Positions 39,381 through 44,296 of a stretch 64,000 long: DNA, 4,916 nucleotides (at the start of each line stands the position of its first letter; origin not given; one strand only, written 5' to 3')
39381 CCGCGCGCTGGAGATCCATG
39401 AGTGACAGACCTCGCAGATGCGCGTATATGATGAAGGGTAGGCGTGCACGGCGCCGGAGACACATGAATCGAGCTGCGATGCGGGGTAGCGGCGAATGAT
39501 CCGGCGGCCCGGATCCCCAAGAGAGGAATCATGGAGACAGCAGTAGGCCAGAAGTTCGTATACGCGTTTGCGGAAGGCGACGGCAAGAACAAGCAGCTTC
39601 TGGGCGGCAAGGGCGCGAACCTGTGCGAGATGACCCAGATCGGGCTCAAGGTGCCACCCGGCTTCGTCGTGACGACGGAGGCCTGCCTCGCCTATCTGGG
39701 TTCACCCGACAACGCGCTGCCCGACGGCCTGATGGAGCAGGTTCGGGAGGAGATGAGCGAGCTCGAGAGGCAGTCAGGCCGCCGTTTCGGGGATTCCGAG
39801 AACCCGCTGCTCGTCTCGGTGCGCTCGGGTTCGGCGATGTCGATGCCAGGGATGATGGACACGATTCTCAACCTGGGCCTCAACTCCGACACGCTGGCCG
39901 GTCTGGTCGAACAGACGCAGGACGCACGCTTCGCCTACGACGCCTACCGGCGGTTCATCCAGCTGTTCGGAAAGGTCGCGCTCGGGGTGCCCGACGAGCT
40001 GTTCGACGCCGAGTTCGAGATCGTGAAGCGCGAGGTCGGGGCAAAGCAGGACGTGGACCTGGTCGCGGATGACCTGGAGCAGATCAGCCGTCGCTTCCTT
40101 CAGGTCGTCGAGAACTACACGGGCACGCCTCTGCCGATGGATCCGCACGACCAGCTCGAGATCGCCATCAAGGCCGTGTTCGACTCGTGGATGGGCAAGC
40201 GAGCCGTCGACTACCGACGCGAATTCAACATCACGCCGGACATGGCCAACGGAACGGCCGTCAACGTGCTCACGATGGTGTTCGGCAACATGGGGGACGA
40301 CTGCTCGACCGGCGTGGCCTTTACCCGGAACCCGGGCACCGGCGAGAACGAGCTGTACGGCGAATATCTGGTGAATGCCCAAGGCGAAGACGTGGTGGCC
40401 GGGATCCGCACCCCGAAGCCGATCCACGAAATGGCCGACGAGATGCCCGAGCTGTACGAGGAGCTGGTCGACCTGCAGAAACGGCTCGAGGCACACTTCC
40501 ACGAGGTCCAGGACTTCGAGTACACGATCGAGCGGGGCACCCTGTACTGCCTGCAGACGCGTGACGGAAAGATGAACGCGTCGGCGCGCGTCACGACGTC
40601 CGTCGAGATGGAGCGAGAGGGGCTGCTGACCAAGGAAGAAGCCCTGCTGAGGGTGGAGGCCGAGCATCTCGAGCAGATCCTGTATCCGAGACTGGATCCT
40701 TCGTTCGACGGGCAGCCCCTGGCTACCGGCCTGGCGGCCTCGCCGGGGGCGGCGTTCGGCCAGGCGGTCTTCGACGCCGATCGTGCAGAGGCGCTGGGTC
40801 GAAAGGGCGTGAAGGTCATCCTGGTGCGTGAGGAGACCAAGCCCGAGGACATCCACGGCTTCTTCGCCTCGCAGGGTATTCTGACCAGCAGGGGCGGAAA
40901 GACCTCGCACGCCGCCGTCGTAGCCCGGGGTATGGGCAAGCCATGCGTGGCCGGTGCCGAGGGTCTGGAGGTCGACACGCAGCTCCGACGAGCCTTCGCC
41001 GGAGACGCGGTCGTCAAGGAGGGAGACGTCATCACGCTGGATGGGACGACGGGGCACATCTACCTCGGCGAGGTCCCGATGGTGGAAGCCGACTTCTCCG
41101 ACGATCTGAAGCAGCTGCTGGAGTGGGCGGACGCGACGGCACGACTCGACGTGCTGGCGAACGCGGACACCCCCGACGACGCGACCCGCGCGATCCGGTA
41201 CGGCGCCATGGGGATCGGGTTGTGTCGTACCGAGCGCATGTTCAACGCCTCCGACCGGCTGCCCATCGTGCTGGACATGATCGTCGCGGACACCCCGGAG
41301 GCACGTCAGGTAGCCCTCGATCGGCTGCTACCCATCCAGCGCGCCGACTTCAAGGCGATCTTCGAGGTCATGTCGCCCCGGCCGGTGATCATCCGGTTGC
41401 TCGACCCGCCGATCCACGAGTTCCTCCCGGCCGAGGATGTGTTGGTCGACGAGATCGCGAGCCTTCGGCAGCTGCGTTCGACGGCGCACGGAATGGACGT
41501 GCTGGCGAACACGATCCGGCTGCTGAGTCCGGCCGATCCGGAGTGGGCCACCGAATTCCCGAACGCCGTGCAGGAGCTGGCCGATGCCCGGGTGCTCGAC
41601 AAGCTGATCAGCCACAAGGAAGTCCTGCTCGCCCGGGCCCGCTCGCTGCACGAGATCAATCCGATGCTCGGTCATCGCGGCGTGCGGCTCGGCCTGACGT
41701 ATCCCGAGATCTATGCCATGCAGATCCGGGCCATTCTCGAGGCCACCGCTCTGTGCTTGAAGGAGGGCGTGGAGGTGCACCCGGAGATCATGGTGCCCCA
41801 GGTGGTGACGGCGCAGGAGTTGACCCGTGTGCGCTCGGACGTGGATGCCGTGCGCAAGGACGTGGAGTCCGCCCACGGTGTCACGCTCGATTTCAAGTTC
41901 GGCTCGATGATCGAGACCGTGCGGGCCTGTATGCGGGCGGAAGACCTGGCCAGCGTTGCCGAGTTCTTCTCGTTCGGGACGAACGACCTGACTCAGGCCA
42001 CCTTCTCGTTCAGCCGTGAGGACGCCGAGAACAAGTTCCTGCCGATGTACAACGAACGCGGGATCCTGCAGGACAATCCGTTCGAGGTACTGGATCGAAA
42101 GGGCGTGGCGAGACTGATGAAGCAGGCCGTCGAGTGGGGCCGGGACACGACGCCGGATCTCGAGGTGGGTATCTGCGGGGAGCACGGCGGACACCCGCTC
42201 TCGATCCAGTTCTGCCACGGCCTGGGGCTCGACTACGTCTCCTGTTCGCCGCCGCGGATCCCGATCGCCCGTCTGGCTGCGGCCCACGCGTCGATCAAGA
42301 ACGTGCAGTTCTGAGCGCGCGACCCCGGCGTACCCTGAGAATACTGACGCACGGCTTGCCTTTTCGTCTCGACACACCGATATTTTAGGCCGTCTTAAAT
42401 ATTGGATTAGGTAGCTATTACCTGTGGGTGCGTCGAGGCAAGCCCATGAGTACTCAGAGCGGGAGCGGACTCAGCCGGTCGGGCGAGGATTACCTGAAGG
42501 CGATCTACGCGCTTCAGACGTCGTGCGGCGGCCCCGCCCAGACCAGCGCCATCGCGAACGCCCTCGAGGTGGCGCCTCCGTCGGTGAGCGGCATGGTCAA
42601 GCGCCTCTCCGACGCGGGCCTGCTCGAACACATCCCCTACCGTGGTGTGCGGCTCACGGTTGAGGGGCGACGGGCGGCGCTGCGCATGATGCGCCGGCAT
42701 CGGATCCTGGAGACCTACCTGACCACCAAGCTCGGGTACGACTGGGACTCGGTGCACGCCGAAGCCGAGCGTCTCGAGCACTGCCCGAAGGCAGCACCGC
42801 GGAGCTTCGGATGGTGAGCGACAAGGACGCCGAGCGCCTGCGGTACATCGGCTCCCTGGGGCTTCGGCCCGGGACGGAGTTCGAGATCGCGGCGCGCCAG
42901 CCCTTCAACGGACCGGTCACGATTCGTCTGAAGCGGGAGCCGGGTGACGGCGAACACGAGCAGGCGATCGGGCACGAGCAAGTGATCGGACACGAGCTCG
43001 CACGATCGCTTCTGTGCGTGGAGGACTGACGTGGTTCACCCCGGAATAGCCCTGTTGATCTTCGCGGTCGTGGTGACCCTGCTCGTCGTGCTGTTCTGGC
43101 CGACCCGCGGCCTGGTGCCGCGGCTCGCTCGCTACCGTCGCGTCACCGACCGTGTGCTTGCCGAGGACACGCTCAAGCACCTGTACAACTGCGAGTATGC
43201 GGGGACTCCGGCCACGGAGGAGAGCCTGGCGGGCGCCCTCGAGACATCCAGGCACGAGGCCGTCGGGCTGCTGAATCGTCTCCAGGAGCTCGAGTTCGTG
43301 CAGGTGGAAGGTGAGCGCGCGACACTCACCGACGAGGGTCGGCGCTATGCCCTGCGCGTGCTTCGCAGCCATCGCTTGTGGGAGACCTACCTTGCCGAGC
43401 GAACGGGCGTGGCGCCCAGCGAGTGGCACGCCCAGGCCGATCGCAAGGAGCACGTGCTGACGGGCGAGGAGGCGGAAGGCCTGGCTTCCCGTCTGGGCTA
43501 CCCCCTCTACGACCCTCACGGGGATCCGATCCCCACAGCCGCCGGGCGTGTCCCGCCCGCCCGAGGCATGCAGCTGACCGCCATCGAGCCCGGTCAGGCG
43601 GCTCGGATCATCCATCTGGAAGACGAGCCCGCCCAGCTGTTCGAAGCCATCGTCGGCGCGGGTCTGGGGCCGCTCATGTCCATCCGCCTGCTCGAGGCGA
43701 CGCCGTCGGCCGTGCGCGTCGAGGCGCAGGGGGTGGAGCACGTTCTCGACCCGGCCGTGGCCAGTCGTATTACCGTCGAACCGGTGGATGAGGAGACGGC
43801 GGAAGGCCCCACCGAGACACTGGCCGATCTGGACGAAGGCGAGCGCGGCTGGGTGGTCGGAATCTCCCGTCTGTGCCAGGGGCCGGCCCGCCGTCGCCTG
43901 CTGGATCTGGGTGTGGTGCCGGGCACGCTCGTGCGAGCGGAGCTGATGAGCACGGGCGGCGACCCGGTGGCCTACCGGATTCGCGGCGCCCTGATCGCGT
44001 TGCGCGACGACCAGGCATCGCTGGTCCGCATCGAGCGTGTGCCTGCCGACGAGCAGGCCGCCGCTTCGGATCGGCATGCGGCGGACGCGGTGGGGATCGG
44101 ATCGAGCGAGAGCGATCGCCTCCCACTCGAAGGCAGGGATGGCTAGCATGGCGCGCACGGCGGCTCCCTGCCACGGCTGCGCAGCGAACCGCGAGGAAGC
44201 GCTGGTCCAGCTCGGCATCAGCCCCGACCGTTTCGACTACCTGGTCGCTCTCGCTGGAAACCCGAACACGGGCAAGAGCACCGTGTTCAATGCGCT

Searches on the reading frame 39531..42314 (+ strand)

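Call 63: search_protein_families(library=pfam, proteins=[window:39531-42314:+], max_evalue=0.00001)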
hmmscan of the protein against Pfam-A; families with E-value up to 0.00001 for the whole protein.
window:39531-42314:+ (927 aa): 3 families
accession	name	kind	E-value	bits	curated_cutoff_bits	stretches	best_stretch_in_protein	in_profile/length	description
PF02896.24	PEP-utilizers_C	-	5e-78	262.7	22.8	1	524-920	5-291/293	PEP-utilising enzyme, PEP-binding domain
PF01326.24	PPDK_N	-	8.1e-49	167.1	27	2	22-298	2-220/328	Pyruvate phosphate dikinase, AMP/ATP-binding domain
PF00391.29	PEP-utilizers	-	4e-23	81.2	23.1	1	428-508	4-72/72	PEP-utilising enzyme, mobile domain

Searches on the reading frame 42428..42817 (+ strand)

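Call 63: search_protein_families(library=pfam, proteins=[window:42428-42817:+], max_evalue=0.00001)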
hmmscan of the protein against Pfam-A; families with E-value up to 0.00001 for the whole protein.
window:42428-42817:+ (129 aa): 2 families
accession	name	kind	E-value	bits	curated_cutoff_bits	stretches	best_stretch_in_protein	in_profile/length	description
PF01325.25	Fe_dep_repress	-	1.7e-18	67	26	1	15-74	2-60/60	Iron dependent repressor, N-terminal DNA binding domain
PF02742.21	Fe_dep_repr_C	-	2.6e-17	63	27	1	77-118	1-42/70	Iron dependent repressor, metal binding and dimerisation domain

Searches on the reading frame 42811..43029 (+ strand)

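Call 63: search_protein_families(library=pfam, proteins=[window:42811-43029:+], max_evalue=0.00001)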
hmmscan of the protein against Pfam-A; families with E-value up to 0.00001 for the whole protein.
window:42811-43029:+ (72 aa): 1 family
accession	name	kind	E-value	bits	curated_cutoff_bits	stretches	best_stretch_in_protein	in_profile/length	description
PF04023.20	FeoA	-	1.6e-09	38.1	23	1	2-42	17-57/74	FeoA domain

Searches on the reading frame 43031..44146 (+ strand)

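Call 63: search_protein_families(library=pfam, proteins=[window:43031-44146:+], max_evalue=0.00001)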
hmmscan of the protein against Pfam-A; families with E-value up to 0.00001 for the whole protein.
window:43031-44146:+ (371 aa): 2 families
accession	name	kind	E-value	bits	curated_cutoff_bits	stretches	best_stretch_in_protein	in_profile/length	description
PF02742.21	Fe_dep_repr_C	-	6.2e-26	90.6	27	1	100-169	1-70/70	Iron dependent repressor, metal binding and dimerisation domain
PF04023.20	FeoA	-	7.4e-20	71.2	23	1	263-335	2-73/74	FeoA domain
